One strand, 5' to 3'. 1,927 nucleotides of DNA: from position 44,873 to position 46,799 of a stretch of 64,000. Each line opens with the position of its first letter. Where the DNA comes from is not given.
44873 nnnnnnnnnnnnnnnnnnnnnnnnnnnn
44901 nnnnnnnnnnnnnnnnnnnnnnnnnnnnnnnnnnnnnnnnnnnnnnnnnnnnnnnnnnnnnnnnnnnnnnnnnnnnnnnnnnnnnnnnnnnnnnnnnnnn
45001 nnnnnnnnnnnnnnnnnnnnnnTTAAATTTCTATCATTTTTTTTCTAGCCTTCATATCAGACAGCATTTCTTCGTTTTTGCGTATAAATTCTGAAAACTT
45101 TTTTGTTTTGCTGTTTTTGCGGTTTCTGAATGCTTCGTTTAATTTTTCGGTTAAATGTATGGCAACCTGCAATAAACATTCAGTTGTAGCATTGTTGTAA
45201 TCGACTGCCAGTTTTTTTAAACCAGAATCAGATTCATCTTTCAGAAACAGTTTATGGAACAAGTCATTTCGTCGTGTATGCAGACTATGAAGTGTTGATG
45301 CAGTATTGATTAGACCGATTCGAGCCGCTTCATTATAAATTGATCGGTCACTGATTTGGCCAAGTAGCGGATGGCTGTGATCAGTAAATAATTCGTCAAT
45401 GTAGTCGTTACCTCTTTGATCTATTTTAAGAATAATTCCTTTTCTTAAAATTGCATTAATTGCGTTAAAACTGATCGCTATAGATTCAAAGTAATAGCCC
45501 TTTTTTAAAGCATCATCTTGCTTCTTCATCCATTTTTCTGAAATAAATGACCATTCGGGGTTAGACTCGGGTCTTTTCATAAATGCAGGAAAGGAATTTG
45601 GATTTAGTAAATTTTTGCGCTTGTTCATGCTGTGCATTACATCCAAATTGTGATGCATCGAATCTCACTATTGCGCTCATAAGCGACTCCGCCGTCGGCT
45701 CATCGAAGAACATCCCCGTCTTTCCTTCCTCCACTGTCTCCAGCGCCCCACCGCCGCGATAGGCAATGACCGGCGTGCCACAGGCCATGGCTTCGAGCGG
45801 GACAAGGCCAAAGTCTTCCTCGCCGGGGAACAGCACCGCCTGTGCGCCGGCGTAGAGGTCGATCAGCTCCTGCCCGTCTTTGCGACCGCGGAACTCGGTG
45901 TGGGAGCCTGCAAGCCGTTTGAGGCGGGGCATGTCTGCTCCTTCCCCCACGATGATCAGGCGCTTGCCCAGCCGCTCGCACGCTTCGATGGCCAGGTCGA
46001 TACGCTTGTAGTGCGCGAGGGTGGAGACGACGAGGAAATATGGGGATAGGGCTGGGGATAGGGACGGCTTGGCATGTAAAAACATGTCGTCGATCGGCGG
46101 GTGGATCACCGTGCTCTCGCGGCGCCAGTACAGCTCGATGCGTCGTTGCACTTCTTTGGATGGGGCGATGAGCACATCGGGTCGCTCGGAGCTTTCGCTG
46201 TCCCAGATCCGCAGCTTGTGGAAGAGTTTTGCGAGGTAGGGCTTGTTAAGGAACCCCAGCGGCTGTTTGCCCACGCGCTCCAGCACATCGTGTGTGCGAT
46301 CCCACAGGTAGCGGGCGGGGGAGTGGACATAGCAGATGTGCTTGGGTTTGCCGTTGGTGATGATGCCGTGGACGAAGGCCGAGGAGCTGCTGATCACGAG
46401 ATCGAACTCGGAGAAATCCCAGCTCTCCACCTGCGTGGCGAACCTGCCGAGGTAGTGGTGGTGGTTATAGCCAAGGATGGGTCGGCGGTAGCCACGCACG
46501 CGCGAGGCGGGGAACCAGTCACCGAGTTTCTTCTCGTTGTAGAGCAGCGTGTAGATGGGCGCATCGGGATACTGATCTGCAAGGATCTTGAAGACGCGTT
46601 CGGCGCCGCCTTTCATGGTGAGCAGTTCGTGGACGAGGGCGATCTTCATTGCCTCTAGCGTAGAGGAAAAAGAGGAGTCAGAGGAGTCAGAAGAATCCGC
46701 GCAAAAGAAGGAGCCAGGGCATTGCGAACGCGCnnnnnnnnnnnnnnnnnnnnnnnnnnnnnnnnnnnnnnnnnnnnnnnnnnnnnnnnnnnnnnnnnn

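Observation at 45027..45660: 0.6-kb AT-rich insertion with a HEPN-motif ORF wedged between convergent ruvB and a glycosyltransferase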

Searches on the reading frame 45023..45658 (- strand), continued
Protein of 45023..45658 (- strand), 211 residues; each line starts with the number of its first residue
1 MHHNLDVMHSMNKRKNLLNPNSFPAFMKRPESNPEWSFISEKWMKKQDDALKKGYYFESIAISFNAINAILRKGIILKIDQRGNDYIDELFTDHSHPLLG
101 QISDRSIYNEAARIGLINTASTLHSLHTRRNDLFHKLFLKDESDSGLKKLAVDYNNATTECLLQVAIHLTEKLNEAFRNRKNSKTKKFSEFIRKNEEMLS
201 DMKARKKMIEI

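Call 71: search_protein_families(library=pfam, proteins=[P0021, P0024, P0025, P0027, P0033, P0048, P0063, P0053, P0058, P0006], max_evalue=0.5)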
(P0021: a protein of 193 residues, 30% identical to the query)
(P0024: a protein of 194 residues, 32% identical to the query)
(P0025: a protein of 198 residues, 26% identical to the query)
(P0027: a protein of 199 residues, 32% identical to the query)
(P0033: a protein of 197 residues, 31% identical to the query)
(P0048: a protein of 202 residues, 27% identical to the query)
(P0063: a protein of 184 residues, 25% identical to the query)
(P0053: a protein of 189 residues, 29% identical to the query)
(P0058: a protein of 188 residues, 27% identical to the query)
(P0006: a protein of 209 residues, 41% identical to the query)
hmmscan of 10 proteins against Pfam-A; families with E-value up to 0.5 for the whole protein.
P0021 (193 aa): 5 families
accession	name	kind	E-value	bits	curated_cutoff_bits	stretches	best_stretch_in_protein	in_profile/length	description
PF12358.13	DUF3644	-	0.007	16.4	27.6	1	20-174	10-165/183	Domain of unknown function (DUF3644)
PF01934.22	HepT-like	-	0.0072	16.5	23.5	1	83-120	59-95/120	Ribonuclease HepT-like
PF18663.7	Pallilysin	-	0.023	15.1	25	1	71-161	21-108/118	Pallilysin beta barrel domain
PF13643.11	DUF4145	-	0.071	13.6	23.1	1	91-132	44-83/88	Domain of unknown function (DUF4145)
PF00039.24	fn1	-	0.093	13.3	27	1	24-43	13-32/40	Fibronectin type I domain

P0024 (194 aa): 2 families
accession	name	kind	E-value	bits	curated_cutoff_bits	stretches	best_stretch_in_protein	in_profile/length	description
PF13643.11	DUF4145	-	0.075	13.5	23.1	1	88-128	46-84/88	Domain of unknown function (DUF4145)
PF20797.2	HepT-like_2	-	0.11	13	27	1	76-146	38-107/110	HepT-like protein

P0025 (198 aa): 7 families
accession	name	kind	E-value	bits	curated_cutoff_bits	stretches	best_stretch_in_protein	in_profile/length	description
PF01934.22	HepT-like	-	0.0003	20.9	23.5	1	65-132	41-105/120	Ribonuclease HepT-like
PF18735.6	HEPN_RiboL-PSP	-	0.00055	20.3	28.4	1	58-150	84-189/191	RiboL-PSP-HEPN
PF10415.14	FumaraseC_C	-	0.0099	16.7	32.5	0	84-105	25-46/54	Fumarase C C-terminus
PF00547.23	Urease_gamma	-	0.028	15.2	23.9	0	123-164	37-78/99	Urease, gamma subunit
PF11732.13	Thoc2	-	0.16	12.5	27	0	123-152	10-39/76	Transcription- and export-related complex subunit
PF01196.24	Ribosomal_L17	-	0.2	13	27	0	49-118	8-77/97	Ribosomal protein L17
PF17436.7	DUF5415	-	0.27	11.7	25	1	72-101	36-64/66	Family of unknown function (DUF5415)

P0027 (199 aa): 1 family
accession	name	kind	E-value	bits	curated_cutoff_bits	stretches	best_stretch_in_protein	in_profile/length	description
PF12974.12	Phosphonate-bd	-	0.073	12.9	27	1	62-157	135-232/242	ABC transporter, phosphonate, periplasmic substrate-binding protein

P0033 (197 aa): 2 families
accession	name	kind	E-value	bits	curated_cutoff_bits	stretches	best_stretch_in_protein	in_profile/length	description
PF18735.6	HEPN_RiboL-PSP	-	3.6e-05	24.2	28.4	1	9-143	43-190/191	RiboL-PSP-HEPN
PF18730.6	HEPN_Cthe2314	-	0.019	15.4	27.1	1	93-156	107-161/174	Cthe_2314-like HEPN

P0048 (202 aa): 2 families
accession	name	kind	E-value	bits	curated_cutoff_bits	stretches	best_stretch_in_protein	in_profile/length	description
PF08780.16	NTase_sub_bind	-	0.027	14.9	31.8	1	69-144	51-123/126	Nucleotidyltransferase substrate binding protein like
PF01934.22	HepT-like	-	0.042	14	23.5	1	80-133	58-108/120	Ribonuclease HepT-like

P0063 (184 aa): 3 families
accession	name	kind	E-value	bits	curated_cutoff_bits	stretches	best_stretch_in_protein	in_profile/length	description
PF01934.22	HepT-like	-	0.02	15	23.5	1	73-116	56-98/120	Ribonuclease HepT-like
PF08780.16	NTase_sub_bind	-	0.024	15.1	31.8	1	67-112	54-97/126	Nucleotidyltransferase substrate binding protein like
PF20797.2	HepT-like_2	-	0.093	13.3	27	1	61-145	23-108/110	HepT-like protein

P0053 (189 aa): 5 families
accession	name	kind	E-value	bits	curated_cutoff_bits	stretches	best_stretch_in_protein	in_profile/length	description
PF01934.22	HepT-like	-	0.00073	19.7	23.5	1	41-119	28-101/120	Ribonuclease HepT-like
PF18735.6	HEPN_RiboL-PSP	-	0.0027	18.1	28.4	1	83-124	118-173/191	RiboL-PSP-HEPN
PF12358.13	DUF3644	-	0.013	15.5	27.6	1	86-121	77-118/183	Domain of unknown function (DUF3644)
PF04558.20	tRNA_synt_1c_R1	-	0.069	13.6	28.6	1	102-173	63-131/162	Glutaminyl-tRNA synthetase, non-specific RNA binding region part 1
PF14309.11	DUF4378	-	0.1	13.3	25.7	1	71-125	18-74/166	Domain of unknown function (DUF4378)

P0058 (188 aa): 5 families
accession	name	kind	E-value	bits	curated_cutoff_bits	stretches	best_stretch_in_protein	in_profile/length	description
PF01934.22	HepT-like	-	0.01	16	23.5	1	71-112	55-95/120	Ribonuclease HepT-like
PF18735.6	HEPN_RiboL-PSP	-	0.027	14.8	28.4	1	79-123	115-173/191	RiboL-PSP-HEPN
PF13643.11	DUF4145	-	0.043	14.3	23.1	1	81-123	42-82/88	Domain of unknown function (DUF4145)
PF21127.4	ATG1-like_MIT2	-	0.046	14.4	27.6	0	70-85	3-18/95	ATG1-like, MIT domain 2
PF12358.13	DUF3644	-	0.048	13.7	27.6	1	12-135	10-133/183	Domain of unknown function (DUF3644)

P0006 (209 aa): 1 family
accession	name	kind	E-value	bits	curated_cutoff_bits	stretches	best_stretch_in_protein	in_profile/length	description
PF17057.10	B3R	-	0.057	13.7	27.5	1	31-72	34-74/117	Poxviridae B3 protein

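Call 81: fold_search(model_id=the predicted structure, library=viral)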
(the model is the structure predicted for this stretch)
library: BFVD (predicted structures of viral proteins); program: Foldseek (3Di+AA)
matches with E <= 10: 240; with E <= 0.001: 0
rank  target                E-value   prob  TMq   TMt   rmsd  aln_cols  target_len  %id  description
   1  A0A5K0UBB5            7.3e-01  0.23  0.26  0.18  21.7       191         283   12  Putative t-snare protein [Yasminevirus sp. GU-2018]
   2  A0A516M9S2            7.3e-01  0.09  0.16  0.10  21.3       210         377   12  (no name in the UniProt tables at hand)
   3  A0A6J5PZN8            1.0e+00  0.12  0.19  0.08  18.3       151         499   10  Uncharacterized protein [uncultured Caudovirales phage]
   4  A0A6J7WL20            1.2e+00  0.21  0.27  0.21  10.8       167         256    9  Phage head morphogenesis domain [uncultured Caudovirales phage]
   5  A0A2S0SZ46            1.2e+00  0.12  0.22  0.18  20.9       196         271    9  (no name in the UniProt tables at hand)
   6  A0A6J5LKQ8            1.2e+00  0.11  0.21  0.16  18.6       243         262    9  Uncharacterized protein [uncultured Caudovirales phage]
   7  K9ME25                1.3e+00  0.18  0.22  0.25  13.6       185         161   14  (no name in the UniProt tables at hand)
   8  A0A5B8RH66            1.3e+00  0.08  0.20  0.14  27.1       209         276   15  Uncharacterized protein [Iridovirus Liz-CrIV]
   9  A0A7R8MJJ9            1.4e+00  0.08  0.19  0.10  24.5       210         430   13  Uncharacterized protein [Klebsiella phage vB_KvM-Eowyn]
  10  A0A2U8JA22            1.6e+00  0.11  0.24  0.10  25.3       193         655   16  Putative polyprotein (Fragment) [Clover yellow vein virus]
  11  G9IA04                1.7e+00  0.09  0.22  0.11  23.9       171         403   12  (no name in the UniProt tables at hand)
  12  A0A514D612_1          1.7e+00  0.08  0.19  0.05  17.0       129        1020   13  RNA-dependent RNA polymerase [Picornavirales sp.]
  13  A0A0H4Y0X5            1.8e+00  0.16  0.32  0.18  17.1       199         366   12  Uncharacterized protein [Salmon gill poxvirus]
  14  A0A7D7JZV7            1.8e+00  0.11  0.25  0.10  41.2       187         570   10  (no name in the UniProt tables at hand)
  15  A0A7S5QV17            1.8e+00  0.08  0.22  0.13  39.9       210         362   14  (no name in the UniProt tables at hand)
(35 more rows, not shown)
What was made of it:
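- Tried and rejected: It found nothing (call 81).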

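Call 90: search_protein_families(library=pfam, proteins=[L093:3642-3986:+, L093:3271-3645:+, L081:4751-4954:+, L095:2779-3972:+], max_evalue=0.01)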
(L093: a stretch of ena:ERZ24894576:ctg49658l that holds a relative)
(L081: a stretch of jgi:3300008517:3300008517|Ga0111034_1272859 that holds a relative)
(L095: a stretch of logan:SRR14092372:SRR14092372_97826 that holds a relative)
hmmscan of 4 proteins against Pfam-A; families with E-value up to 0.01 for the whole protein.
L093:3642-3986:+ (114 aa): 0 families

L093:3271-3645:+ (124 aa): 0 families

L081:4751-4954:+ (67 aa): 0 families

L095:2779-3972:+ (397 aa): 0 families
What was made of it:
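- The upstream small ORFs of distant members have no Pfam hit and are not shared between contexts (call 90).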

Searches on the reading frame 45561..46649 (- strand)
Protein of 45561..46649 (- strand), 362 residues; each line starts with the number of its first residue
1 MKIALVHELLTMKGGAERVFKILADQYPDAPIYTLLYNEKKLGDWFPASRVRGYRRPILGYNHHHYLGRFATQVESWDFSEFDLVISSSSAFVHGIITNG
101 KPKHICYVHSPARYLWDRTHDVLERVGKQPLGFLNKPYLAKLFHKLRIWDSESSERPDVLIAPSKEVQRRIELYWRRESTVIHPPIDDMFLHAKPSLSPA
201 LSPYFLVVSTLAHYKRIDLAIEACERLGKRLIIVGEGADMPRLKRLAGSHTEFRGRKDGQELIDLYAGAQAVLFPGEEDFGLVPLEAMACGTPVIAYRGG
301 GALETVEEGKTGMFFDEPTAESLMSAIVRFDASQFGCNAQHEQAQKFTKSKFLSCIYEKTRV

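Call 4: search_protein_families(library=pfam, proteins=[window:45561-46649:-], max_evalue=1)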
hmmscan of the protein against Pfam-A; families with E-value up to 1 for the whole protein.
window:45561-46649:- (362 aa): 5 families
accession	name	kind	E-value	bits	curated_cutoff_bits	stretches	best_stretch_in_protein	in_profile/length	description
PF00534.26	Glycos_transf_1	-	7.1e-27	94.5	26.4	1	199-334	12-159/172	Glycosyl transferases group 1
PF13692.12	Glyco_trans_1_4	-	2.1e-23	83.6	27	1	203-329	2-138/142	Glycosyl transferases group 1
PF20706.3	GT4-conflict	-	2.4e-07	30.5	26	1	181-309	176-323/385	Family 4 Glycosyltransferase in conflict systems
PF13439.12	Glyco_transf_4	-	2.9e-07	31.1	28.5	1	14-187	2-167/170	Glycosyltransferase Family 4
PF13524.12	Glyco_trans_1_2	-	4.5e-05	23.9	25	1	221-332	6-113/144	Glycosyl transferase-like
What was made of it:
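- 45660..46649 (-): Body of the GT4 glycosyltransferase gene at backbone composition. It is probably co-transcribed with the HEPN gene downstream. Pfam Glycos_transf_1 at 7e-27 (call 4).
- The GT also passes the Pfam GT4-conflict model weakly (30.5 bits, cut-off 26; call 4), which may or may not be meaningful.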

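Call 11: find_related_loci(query=window:45561-46649:-, collection=genome_contigs, flank=6000)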
Query window:45561-46649:- (362 aa) in genome_contigs; peptide patterns used: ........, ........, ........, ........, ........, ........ (x = any residue, [..] = any of these).
600 stretches matched a pattern (row limit reached: there are more); 595 encode a relative of the query (tblastn E <= 1e-3); the best 80 are kept; 80 distinct loci.
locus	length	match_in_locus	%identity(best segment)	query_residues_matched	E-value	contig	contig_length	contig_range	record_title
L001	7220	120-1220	61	1-359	2e-147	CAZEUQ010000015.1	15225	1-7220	MAG TPA_asm: uncultured Candidatus Peribacteria bacterium isolate SRP173033_co1_5 genome assembly, contig: NODE_7789_len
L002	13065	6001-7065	61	1-352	4e-143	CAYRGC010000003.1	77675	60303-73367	MAG TPA_asm: uncultured Candidatus Peribacteria bacterium isolate SRP278252_co2_153 genome assembly, contig: NODE_476_le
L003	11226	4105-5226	59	1-356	1e-138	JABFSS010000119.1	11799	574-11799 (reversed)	MAG: Candidatus Peribacteraceae bacterium isolate WB-IL-18 seq_2707, whole genome shotgun sequence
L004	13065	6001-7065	57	1-352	2e-130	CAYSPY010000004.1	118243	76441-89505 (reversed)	MAG TPA_asm: uncultured Candidatus Peribacteria bacterium isolate SRP292972_co1_90 genome assembly, contig: NODE_169_len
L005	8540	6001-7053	47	1-352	1e-99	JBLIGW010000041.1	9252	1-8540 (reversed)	MAG: Oceanicoccus sp. isolate 3300054697_34 Ga0535669_0009886, whole genome shotgun sequence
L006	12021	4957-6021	44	1-356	4e-97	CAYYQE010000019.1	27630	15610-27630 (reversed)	MAG TPA_asm: uncultured Candidatus Peribacteria bacterium isolate SRP200020_co1_165 genome assembly, contig: NODE_2275_l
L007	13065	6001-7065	45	1-358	2e-94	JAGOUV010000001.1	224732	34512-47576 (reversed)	Candidatus Gracilibacteria bacterium isolate Gw_Eff_bin_522 Gw_Eff_35_length_224732_cov_17.324022, whole genome shotgun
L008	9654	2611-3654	45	1-352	9e-94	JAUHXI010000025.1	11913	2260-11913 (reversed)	MAG: bacterium isolate 2_bin.56 NODE_3687_length_11913_cov_0.897081, whole genome shotgun sequence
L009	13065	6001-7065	44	1-356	2e-93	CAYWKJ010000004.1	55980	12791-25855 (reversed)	MAG TPA_asm: uncultured Candidatus Peribacteria bacterium isolate SRP167671_co2_239 genome assembly, contig: NODE_729_le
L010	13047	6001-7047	43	1-353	5e-92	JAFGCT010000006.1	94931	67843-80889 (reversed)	MAG: Candidatus Peregrinibacteria bacterium isolate Zod_Metabat.1133 k87_1785782, whole genome shotgun sequence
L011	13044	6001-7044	44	1-352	1e-91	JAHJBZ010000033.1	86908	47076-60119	MAG: Patescibacteria group bacterium isolate Modern_marine.mb.280 Modern_marine.mb.280_k141_1000537, whole genome shotgu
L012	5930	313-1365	43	1-352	3e-91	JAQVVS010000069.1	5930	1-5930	MAG: Candidatus Gracilibacteria bacterium isolate STF1_85 NODE_51508_length_5930_cov_2.620369_Sandtown_F1, whole genome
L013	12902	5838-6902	43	1-356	5e-90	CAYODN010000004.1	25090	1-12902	MAG TPA_asm: uncultured Candidatus Peribacteria bacterium isolate SRP278314_co1_159 genome assembly, contig: NODE_2479_l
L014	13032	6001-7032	43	2-352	5e-90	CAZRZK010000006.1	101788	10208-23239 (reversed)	MAG TPA_asm: uncultured Pseudobdellovibrionaceae bacterium isolate SRP342105_co2_9 genome assembly, contig: NODE_160_len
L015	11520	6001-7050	46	1-352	3e-90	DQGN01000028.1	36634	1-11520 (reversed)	MAG TPA_asm: Patescibacteria group bacterium isolate UBA10110 contig_1322, whole genome shotgun sequence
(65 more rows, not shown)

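Call 90: search_protein_families(library=pfam, proteins=[L002:7136-7783:+, L003:5569-6210:+, L004:7483-7818:-], max_evalue=0.01)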
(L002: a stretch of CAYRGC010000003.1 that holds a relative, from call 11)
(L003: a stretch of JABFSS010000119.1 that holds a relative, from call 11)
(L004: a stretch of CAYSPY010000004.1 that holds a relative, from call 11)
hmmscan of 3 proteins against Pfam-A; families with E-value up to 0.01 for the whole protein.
L002:7136-7783:+ (215 aa): 0 families

L003:5569-6210:+ (213 aa): 1 family
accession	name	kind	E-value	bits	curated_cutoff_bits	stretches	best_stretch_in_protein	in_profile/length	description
PF08786.17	DcrB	-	0.0034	17.9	27.2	1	93-206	15-124/127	DcrB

L004:7483-7818:- (111 aa): 0 families
